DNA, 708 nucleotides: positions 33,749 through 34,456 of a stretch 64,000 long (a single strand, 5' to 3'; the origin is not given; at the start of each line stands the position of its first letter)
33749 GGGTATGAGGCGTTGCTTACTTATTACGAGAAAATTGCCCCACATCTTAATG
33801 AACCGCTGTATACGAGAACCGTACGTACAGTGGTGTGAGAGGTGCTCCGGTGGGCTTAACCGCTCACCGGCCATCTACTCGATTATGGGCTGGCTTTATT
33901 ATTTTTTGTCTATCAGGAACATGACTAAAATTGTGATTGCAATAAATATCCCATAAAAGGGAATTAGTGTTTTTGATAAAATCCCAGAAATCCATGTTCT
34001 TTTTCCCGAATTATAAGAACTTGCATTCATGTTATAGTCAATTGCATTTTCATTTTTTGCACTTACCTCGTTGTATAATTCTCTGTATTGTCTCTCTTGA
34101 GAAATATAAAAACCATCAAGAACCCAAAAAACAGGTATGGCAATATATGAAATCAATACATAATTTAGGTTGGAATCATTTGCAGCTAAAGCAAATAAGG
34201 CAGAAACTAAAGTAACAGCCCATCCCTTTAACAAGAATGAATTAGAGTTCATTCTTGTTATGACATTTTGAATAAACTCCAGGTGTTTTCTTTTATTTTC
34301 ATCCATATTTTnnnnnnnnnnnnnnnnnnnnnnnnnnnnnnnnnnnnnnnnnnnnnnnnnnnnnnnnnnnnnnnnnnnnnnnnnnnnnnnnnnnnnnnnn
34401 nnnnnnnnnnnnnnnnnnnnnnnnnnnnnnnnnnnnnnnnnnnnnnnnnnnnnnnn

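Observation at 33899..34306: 135-aa membrane protein with a SLATT-like helix / 2TM-hairpin / helix layout as the putative effector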

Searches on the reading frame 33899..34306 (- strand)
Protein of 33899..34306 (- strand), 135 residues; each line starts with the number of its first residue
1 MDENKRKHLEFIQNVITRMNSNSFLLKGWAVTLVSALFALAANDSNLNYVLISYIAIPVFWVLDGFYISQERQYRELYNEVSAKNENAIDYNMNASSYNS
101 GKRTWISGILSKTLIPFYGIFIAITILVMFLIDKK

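Call 3: search_protein_families(library=pfam, proteins=[window:33899-34306:-], max_evalue=1)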
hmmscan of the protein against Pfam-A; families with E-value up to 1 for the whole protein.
window:33899-34306:- (135 aa): 3 families
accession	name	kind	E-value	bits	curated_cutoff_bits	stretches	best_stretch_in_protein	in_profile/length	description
PF12650.12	DUF3784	-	0.0057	17.3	28.1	0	85-134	38-92/94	Domain of unknown function (DUF3784)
PF11683.13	DUF3278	-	0.0058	17.2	26.6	1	10-96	24-113/130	Protein of unknown function (DUF3278)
PF19019.6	Phlebo_G2_C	-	0.81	9.8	25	1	91-132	112-153/171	Phlebovirus glycoprotein G2 C-terminal domain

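Call 4: search_protein_families(library=padloc, proteins=[window:33899-34306:-], max_evalue=1)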
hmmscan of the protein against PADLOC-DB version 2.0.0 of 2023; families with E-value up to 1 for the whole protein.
window:33899-34306:- (135 aa): 4 families
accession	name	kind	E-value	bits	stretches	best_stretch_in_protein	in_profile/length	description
PDLC04686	PDC-M50A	-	6.8e-56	186.2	1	1-131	1-131/134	-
PDLC04685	PDC-M50A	-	1.1e-42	143.4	1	1-131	1-127/130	-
PDLC04687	PDC-M50A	-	2.5e-21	74.2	1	7-131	14-140/144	-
PDLC04684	PDC-M50A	-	4.9e-18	64.1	1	9-131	18-138/159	-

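Call 5: search_protein_families(library=ncbifam, proteins=[window:33899-34306:-], max_evalue=1)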
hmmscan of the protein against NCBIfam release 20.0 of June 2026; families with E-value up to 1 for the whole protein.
window:33899-34306:- (135 aa): 0 families

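Call 6: find_homologous_proteins(query=window:33899-34306:-, max_evalue=0.001)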
Query window:33899-34306:- (135 aa): 1360 proteins with E <= 0.001 among 1376 candidates; the best 120 are listed.
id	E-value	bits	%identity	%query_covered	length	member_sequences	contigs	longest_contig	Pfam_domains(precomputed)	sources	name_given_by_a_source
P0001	9.2e-81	286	99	100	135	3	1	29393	-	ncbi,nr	ncbi:MAG TPA: hypothetical protein DIW50_12685 [Prolixibacteraceae bacterium]|nr:hypothetical protei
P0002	7.2e-78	277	96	100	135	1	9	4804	-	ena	-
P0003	5.9e-67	242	82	99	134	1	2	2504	-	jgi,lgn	jgi:hypothetical protein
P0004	7.5e-65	235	79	97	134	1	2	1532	-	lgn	-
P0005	1.1e-64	234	95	87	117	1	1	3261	-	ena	-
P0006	9.7e-64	231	80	98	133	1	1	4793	-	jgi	jgi:hypothetical protein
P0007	1.5e-63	231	77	99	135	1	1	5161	-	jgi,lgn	jgi:hypothetical protein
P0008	3.6e-63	229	74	99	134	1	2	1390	-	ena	-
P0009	3.7e-63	229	73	99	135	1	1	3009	-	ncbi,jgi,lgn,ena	jgi:hypothetical protein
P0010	8.3e-63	228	77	97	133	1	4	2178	-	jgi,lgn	jgi:hypothetical protein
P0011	1.4e-62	227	78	96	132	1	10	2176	-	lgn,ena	-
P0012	1.6e-62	227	74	99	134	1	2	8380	-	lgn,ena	-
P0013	2.0e-62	227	78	96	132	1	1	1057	-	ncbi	-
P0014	2.2e-62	227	77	97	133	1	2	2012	-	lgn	-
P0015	3.0e-62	226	78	96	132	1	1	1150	-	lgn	-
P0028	1.9e-61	224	72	99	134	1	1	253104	-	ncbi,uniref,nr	ncbi:hypothetical protein OX283_009475 [Flavobacterium sp. SUN052]|uniref:hypothetical protein n=1 T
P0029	2.1e-61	224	76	97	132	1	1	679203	-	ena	-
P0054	1.8e-60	221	76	97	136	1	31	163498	-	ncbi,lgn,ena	-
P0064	3.4e-60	220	75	97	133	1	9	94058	-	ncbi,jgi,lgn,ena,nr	ncbi:MAG TPA: hypothetical protein P5564_05260 [Paludibacteraceae bacterium]|jgi:hypothetical protei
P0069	4.4e-60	219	73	98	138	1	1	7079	-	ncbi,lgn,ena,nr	ncbi:MAG: hypothetical protein KAT04_03640 [Methylococcales bacterium]|nr:hypothetical protein [Meth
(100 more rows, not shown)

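Call 8: find_encoding_contigs(protein=P0028, flank=6000, max_places=2)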
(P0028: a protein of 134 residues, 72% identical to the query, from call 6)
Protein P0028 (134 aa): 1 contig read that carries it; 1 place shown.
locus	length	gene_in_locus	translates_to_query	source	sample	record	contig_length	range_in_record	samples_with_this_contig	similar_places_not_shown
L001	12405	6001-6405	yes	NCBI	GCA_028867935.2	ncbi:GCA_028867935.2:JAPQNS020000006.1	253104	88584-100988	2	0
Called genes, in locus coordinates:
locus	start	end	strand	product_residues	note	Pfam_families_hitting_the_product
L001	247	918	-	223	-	PF00072:Response_reg, PF00196:GerE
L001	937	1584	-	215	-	PF07730:HisKA_3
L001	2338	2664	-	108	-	-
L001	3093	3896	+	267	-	-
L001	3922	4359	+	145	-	-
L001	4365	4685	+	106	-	-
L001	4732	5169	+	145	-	-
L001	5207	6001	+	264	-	-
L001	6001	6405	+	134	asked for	-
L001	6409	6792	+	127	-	PF08937:ThsB_TIR, PF13676:TIR_2 (weak)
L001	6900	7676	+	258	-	-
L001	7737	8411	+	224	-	-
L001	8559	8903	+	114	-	-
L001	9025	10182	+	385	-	-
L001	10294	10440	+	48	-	PF04313:HSDR_N (weak)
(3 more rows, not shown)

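Call 9: find_encoding_contigs(protein=P0029, flank=6000, max_places=2)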
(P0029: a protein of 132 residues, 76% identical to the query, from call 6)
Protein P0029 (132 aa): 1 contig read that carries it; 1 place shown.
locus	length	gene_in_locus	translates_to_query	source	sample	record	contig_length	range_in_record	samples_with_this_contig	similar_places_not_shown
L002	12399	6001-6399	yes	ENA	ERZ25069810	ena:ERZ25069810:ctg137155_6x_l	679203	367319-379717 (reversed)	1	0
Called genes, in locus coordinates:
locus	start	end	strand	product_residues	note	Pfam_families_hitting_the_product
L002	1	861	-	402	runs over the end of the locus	-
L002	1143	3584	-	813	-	PF04023:FeoA, PF01926:MMR_HSR1, PF02421:FeoB_N, PF17910:FeoB_Cyto, PF07670:Gate, PF07664:FeoB_C, PF07670:Gate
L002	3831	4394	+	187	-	PF00210:Ferritin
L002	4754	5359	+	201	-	PF00132:Hexapep, PF25084:LbH_EIF2B (faint), PF25087:GMPPB_C (weak), PF00132:Hexapep, PF14602:Hexapep_2 (weak)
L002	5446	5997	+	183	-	PF13676:TIR_2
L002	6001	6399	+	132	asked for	-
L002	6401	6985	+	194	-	PF08937:ThsB_TIR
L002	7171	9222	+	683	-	PF00171:Aldedh, PF01575:MaoC_dehydratas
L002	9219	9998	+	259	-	PF00378:ECH_1, PF16113:ECH_2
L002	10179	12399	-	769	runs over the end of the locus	PF13620:CarboxypepD_reg, PF13715:CarbopepD_reg_2, PF07715:Plug, PF00593:TonB_dep_Rec_b-barrel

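Call 10: find_encoding_contigs(protein=P0069, flank=6000, max_places=2)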
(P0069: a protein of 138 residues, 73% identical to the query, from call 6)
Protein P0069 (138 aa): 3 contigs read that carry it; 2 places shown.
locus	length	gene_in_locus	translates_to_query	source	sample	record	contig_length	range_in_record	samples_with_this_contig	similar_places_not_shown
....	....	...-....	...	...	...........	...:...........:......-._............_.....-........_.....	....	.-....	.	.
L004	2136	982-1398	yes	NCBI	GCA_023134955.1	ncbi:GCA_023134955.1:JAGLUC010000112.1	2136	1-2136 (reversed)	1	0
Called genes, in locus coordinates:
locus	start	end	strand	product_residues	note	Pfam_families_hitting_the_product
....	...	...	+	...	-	-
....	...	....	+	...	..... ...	-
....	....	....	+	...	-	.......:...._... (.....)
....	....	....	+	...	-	-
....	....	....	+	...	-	-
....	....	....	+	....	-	-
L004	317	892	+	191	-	-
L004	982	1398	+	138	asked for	-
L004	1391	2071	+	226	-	PF08937:ThsB_TIR (faint)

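Call 32: predict_structure(alignment_id=A1)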
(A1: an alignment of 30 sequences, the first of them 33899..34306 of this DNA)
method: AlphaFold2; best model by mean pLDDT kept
length: 135 residues; sequences in the alignment: 30
mean_pLDDT: 87.6   pTM: 0.73
mean pLDDT of the five models: 87.6, 87.6, 87.4, 72.1, 70.0
residues with pLDDT >= 90: 53; 70-90: 80; 50-70: 2; < 50: 0
segments of 3 or more residues with pLDDT < 50: none
pLDDT, mean of each block of 10 residues (from residue 1): 86 93 92 90 84 89 91 92 86 85 83 86 87 74
secondary structure, 60 per line:
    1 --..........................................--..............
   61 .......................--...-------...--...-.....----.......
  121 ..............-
elements in order: H3-44 H47-83 H105-109 H114-134

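Call 34: search_protein_representatives(alignment_id=A1)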
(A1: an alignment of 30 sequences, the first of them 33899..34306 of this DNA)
Query: 30 sequences, 134 profile positions. Proteins with E-value up to 0.001 (for the whole library): 4837; up to 1e-10: 2925; up to 1e-30: 163. The best 150 are listed.
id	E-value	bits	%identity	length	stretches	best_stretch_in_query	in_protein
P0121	6.2e-59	214.2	-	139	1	2-133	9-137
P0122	1.3e-56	206.7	-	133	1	1-132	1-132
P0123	2.4e-54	199.4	-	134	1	1-133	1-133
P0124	2.3e-49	183.2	-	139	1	1-132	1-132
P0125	2.6e-49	183.1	-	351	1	4-132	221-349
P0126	1.7e-48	180.4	-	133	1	3-133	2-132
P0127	2.1e-45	170.4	-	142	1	2-90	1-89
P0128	2.2e-45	170.4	-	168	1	2-127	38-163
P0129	7.1e-44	165.5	-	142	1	2-129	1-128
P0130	1.6e-43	164.3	-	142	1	3-132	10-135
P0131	4.8e-43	162.8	-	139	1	1-133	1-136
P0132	7.0e-43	162.3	-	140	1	3-132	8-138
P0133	8.5e-43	162.0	-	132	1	1-132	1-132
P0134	1.1e-42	161.6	-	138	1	4-132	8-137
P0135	2.8e-42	160.3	-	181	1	3-133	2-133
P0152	2.0e-38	147.8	-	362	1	2-131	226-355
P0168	1.1e-36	142.2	-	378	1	2-130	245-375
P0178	7.6e-36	139.5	-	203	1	2-131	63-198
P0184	2.5e-35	137.8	-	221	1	3-101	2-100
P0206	9.7e-34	132.7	-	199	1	2-132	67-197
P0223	3.6e-33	130.8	-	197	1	3-129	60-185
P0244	4.0e-32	127.4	-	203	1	4-130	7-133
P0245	4.2e-32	127.4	-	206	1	1-129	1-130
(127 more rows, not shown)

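Call 35: search_protein_families(library=pfam, proteins=[P0125, P0152, P0168, P0178, P0206, P0223, P0184, P0245, P0244, P0135], max_evalue=0.1)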
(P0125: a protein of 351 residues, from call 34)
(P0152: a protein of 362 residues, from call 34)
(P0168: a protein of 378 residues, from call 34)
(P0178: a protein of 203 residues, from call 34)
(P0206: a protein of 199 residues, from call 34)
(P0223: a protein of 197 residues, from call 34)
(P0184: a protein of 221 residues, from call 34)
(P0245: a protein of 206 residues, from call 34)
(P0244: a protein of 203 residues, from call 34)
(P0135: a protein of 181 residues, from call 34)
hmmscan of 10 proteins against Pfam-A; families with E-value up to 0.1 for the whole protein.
P0125 (351 aa): 2 families
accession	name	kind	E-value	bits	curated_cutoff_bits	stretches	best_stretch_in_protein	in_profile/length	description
PF24838.2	8xMP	-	1.6e-27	96.4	30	1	20-157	2-134/136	Octameric membrane protein family (8xMP)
PF25360.1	TPR_ATM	-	0.083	12.7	27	0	228-290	81-144/200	ATM-like, TPR repeats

P0152 (362 aa): 0 families

P0168 (378 aa): 3 families
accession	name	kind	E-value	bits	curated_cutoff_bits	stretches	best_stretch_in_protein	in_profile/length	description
PF18163.6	LD_cluster2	-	1.7e-15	57.7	25.3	1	10-198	2-199/264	SLOG cluster2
PF18180.6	LD_cluster3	-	0.00038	20.6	25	1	35-75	9-48/170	SLOG cluster3 family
PF18185.7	STALD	-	0.011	15.6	24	1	128-236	94-207/211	Sir2- and TIR-associating SLOG family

P0178 (203 aa): 0 families

P0206 (199 aa): 0 families

P0223 (197 aa): 0 families

P0184 (221 aa): 1 family
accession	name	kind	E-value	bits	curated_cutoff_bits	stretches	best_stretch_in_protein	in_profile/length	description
PF11683.13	DUF3278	-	0.096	13.2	26.6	0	10-88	25-106/130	Protein of unknown function (DUF3278)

P0245 (206 aa): 1 family
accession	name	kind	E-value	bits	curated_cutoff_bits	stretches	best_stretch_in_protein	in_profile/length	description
PF03134.24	TB2_DP1_HVA22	-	0.011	16.1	27.2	1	33-82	25-74/77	TB2/DP1, HVA22 family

P0244 (203 aa): 3 families
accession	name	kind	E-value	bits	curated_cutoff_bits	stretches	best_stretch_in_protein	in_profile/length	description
PF19661.4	DUF6164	-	0.036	14.5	27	1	62-130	44-110/116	Family of unknown function (DUF6164)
PF05814.16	Ac76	-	0.083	13.4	22.5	0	39-86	11-61/83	Orf76 (Ac76)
PF12911.12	OppC_N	-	0.097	13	23.9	0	122-138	20-36/53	N-terminal TM domain of oligopeptide transport permease C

P0135 (181 aa): 1 family
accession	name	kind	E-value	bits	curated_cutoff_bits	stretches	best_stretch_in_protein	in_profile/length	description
PF13727.12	CoA_binding_3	-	0.0049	17.3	25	0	27-58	24-55/175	CoA-binding domain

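Call 36: fold_search(model_id=the predicted structure, library=pdb)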
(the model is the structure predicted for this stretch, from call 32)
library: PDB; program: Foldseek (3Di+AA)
matches with E <= 10: 88; with E <= 0.001: 0
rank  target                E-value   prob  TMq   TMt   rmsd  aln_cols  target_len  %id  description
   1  6wvd                  1.7e+00  0.33  0.42  0.17  15.3       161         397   12  Human JAGN1 (released 2021-01-13)
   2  7t2y_A                2.7e+00  0.06  0.19  0.23  17.5       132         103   17  X-ray structure of a designed cold unfolding four helix bundle (released 2022-03-02)
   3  6r2g_A                2.8e+00  0.14  0.36  0.34   9.8       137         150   12  Crystal structure of a single-chain protein mimetic of the gp41 NHR trimer in complex with the synthetic CHR peptide C (released 2019-07-10)
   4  7t03_MODEL_1_A        2.8e+00  0.06  0.18  0.22  16.3       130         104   16  NMR structure of a designed cold unfolding four helix bundle (released 2022-03-02)
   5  9z6u_E                3.0e+00  0.04  0.22  0.21  21.6       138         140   12  The structure of TMD with 2 TARPs and 2 CNIHs from all native AMPA receptor subtypes (released 2026-02-04)
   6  8ube_D                3.7e+00  0.18  0.39  0.45  11.4       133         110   10  Diversity-generating retroelement (DGR) ribonucleoprotein reverse transcriptase - Resting State 1a (released 2024-10-23)
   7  4xng_A                3.7e+00  0.06  0.23  0.23  11.9       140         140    9  Central Domain of Mycoplasma Genitalium Terminal Organelle protein MG491 (released 2016-03-30)
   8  6ch2_D                3.9e+00  0.07  0.30  0.29  22.9       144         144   10  Crystal structure of the cytoplasmic domain of FlhA and FliT-FliD complex (released 2018-05-16)
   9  9zpt_A                4.1e+00  0.18  0.42  0.21   5.5       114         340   12  Cryo-EM structure of KCa3.1_II/calmodulin channel in complex with SKA31. (released 2026-01-14)
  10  6jx6_D                4.1e+00  0.06  0.25  0.23  17.1       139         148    9  Tetrameric form of Smac (released 2019-12-04)
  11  8ub7_C                4.3e+00  0.08  0.23  0.27  14.9       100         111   12  Diversity-generating retroelement (DGR) ribonucleoprotein reverse transcriptase - Active state (N-occupied) (released 2024-10-23)
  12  4xng_B                4.3e+00  0.07  0.28  0.27  10.9       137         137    9  Central Domain of Mycoplasma Genitalium Terminal Organelle protein MG491 (released 2016-03-30)
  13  4dwl_B                4.6e+00  0.10  0.25  0.29  13.9        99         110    9  Avd molecule from Bordetella bacteriophage DGR (released 2013-02-27)
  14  2cmr_A                4.6e+00  0.03  0.21  0.16  19.4       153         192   12  Crystal structure of the HIV-1 neutralizing antibody D5 Fab bound to the gp41 inner-core mimetic 5-helix (released 2006-10-16)
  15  4xng_C                4.8e+00  0.06  0.24  0.24  12.0       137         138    9  Central Domain of Mycoplasma Genitalium Terminal Organelle protein MG491 (released 2016-03-30)
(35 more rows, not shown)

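Call 37: search_dna_similar(query=window:33899-34306:-, collection=plasmids, mode=protein, max_rows=30, max_evalue=0.001)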
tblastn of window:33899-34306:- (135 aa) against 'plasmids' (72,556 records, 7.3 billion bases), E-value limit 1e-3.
Records with a match: 141; places in all: 143; records where one place covers at least 80% of the query: 126.
Best place of each record, by identity: <60% 141.
By first word of the organism name: Klebsiella 40; Escherichia 36; Campylobacter 10; Lactiplantibacillus 5; Priestia 3; Levilactobacillus 3; Enterobacter 3; Streptomyces 2; Rhodococcus 2; Sulfitobacter 2; and 29 more.
By predicted mobility (MOB-suite, as given by PLSDB): conjugative 84; non-mobilizable 37; mobilizable 20.
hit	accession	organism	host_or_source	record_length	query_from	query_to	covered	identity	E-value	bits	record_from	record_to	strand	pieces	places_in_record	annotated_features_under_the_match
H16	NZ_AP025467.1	Vibrio chagasii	-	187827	3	132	96%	50.8%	1e-30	122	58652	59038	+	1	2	hypothetical protein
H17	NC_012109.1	Desulforapulum autotrophicum HRM2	-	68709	3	131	96%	49.6%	3e-35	135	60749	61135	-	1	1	hypothetical protein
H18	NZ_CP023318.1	Priestia megaterium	Plant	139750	1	131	97%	46.2%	9e-33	127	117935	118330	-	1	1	hypothetical protein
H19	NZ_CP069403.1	Priestia megaterium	Homo sapiens,Pure culture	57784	3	118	86%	51.3%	6e-30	119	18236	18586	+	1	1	hypothetical protein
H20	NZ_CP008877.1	Terribacillus goriensis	Cryptomeria japonica var. sinensis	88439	3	118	86%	48.7%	3e-30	120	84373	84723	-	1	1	hypothetical protein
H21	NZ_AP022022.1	Klebsiella sp. WP3-S18-ESBL-05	-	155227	1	129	96%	43.4%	6e-29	117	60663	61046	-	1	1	hypothetical protein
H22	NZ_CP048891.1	Priestia megaterium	culture,agricultural soil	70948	3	118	86%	47.9%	4e-26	108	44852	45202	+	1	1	hypothetical protein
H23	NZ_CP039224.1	Piscirickettsia salmonis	Salmo salar,cell culture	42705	3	104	76%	52.9%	4e-28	114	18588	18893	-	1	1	none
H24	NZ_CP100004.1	Halorussus vallis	cell culture,saline soil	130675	2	132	97%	39.6%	4e-19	89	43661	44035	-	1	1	hypothetical protein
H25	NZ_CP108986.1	Streptomyces sp. NBC_00724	-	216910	1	129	96%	38.5%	5e-16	80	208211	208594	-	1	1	hypothetical protein | HIT domain-containing protein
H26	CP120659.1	Lactiplantibacillus plantarum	whole organism,fermented mustard green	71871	2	134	99%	36.5%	2e-17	84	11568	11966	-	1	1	hypothetical protein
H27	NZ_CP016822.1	Rhodococcus sp. p52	oil-polluted soil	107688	4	128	93%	38.4%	2e-20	92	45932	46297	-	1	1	hypothetical protein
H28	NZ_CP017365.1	Lactiplantibacillus plantarum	cell culture,palm wine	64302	2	134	99%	35.8%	8e-19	88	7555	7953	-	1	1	hypothetical protein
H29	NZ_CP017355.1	Lactiplantibacillus plantarum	cell culture,raw sausage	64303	2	134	99%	35.8%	8e-19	88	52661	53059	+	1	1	hypothetical protein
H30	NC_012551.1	Levilactobacillus brevis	Korean-type pickle Kimchi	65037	2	134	99%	35.8%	8e-19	88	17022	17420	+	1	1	hypothetical protein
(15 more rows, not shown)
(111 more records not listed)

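Call 38: search_dna_similar(query=window:33899-34306:-, collection=phages, mode=protein, max_rows=20, max_evalue=0.001)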
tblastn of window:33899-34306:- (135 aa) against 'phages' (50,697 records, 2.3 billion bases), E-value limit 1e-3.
Records with a match: 3; places in all: 3; records where one place covers at least 80% of the query: 0.
Best place of each record, by identity: <60% 3.
By first word of the organism name: Vibrio 3.
By host as written in the record: Vibrio cyclitrophicus 10N.286.55.A5 1; Vibrio cyclitrophicus 10N.286.55.C7 1; Vibrio cyclitrophicus 10N.286.55.E8 1.
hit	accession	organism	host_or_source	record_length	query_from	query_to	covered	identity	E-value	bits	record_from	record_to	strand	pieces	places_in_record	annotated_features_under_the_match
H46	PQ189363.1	Vibrio phage 10N.286.55.A5_PE002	Vibrio cyclitrophicus 10N.286.55.A5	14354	8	93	64%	42.9%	3e-16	79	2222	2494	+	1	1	hypothetical protein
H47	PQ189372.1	Vibrio phage 10N.286.55.C7_PE001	Vibrio cyclitrophicus 10N.286.55.C7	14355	8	93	64%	42.9%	3e-16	79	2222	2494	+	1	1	hypothetical protein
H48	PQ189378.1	Vibrio phage 10N.286.55.E8_PE001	Vibrio cyclitrophicus 10N.286.55.E8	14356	8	93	64%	42.9%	3e-16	79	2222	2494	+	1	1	hypothetical protein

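Call 39: get_annotated_region(hit=H20, flank=2500)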
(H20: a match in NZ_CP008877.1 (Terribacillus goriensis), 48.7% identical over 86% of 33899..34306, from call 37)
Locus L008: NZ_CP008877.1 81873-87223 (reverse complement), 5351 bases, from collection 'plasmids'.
description: Terribacillus goriensis strain MP602 plasmid pT1, complete sequence
organism: Terribacillus goriensis (NCBI taxid 386490)
taxonomy: Bacteria; Bacillota; Bacilli; Bacillales; Bacillaceae; Terribacillus; Terribacillus goriensis
host: -; source: Cryptomeria japonica var. sinensis; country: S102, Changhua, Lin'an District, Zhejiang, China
typing (MOB-suite, as given by PLSDB): mobilizable; relaxase MOBQ
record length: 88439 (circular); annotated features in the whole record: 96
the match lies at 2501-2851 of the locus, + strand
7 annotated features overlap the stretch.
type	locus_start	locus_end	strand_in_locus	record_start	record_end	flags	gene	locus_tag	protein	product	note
CDS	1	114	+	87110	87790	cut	-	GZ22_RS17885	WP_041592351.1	hypothetical protein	-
CDS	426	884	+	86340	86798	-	-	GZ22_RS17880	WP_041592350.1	hypothetical protein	-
CDS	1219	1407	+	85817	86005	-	-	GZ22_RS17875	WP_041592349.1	hypothetical protein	-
CDS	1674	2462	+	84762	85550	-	-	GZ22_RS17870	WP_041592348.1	toll/interleukin-1 receptor domain-containing protein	-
CDS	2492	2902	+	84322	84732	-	-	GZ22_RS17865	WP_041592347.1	hypothetical protein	-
CDS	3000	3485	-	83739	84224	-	-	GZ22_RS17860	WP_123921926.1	hypothetical protein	-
CDS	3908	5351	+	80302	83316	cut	-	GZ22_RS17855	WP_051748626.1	AAA domain-containing protein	-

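Call 40: get_annotated_region(hit=H18, flank=2500)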
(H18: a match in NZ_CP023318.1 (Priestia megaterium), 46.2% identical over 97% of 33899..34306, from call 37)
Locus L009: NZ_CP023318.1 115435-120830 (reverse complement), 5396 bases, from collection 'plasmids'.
description: Priestia megaterium strain A plasmid p1, complete sequence
organism: Priestia megaterium (NCBI taxid 1404)
taxonomy: Bacteria; Bacillota; Bacilli; Bacillales; Bacillaceae; Priestia; Priestia megaterium
host: -; source: Plant; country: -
typing (MOB-suite, as given by PLSDB): mobilizable; replicon rep_cluster_385; relaxase MOBP
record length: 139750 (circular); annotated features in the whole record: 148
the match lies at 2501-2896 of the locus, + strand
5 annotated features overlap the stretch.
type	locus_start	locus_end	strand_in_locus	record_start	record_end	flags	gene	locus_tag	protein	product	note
CDS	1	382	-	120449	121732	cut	-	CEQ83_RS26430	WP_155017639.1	hypothetical protein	-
CDS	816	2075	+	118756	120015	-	dcm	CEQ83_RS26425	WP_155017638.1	DNA (cytosine-5-)-methyltransferase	GO:0006304 - DNA modification [Evidence IEA]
CDS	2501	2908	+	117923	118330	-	-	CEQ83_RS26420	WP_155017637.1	hypothetical protein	-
CDS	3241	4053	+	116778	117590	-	-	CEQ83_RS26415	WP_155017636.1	toll/interleukin-1 receptor domain-containing protein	-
CDS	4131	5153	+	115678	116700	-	-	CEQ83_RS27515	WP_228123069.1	TIR domain-containing protein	GO:0007165 - signal transduction [Evidence IEA]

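Call 41: get_annotated_region(hit=H25, flank=2500)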
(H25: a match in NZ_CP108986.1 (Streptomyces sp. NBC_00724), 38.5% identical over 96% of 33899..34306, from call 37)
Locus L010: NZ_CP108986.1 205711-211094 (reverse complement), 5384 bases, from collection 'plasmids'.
description: Streptomyces sp. NBC_00724 plasmid unnamed1, complete sequence
organism: Streptomyces sp. NBC_00724 (NCBI taxid 2975812)
taxonomy: Bacteria; Actinomycetota; Actinomycetes; Kitasatosporales; Streptomycetaceae; Streptomyces; Streptomyces sp. NBC 00724
host: -; source: -; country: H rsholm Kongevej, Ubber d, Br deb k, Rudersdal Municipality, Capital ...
typing (MOB-suite, as given by PLSDB): non-mobilizable
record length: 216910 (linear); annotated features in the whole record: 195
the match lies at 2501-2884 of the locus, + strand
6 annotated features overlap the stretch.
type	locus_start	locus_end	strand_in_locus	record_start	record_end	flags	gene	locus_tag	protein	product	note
CDS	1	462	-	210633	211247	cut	-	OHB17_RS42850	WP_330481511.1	hypothetical protein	-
CDS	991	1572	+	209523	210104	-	-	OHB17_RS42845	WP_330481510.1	hypothetical protein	-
CDS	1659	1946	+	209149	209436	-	-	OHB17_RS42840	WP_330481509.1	hypothetical protein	-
CDS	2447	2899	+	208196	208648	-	-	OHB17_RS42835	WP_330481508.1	hypothetical protein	-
CDS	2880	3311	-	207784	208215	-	-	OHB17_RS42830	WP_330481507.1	HIT domain-containing protein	-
CDS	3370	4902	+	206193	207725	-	-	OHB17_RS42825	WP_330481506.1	toll/interleukin-1 receptor domain-containing protein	GO:0007165 - signal transduction [Evidence IEA]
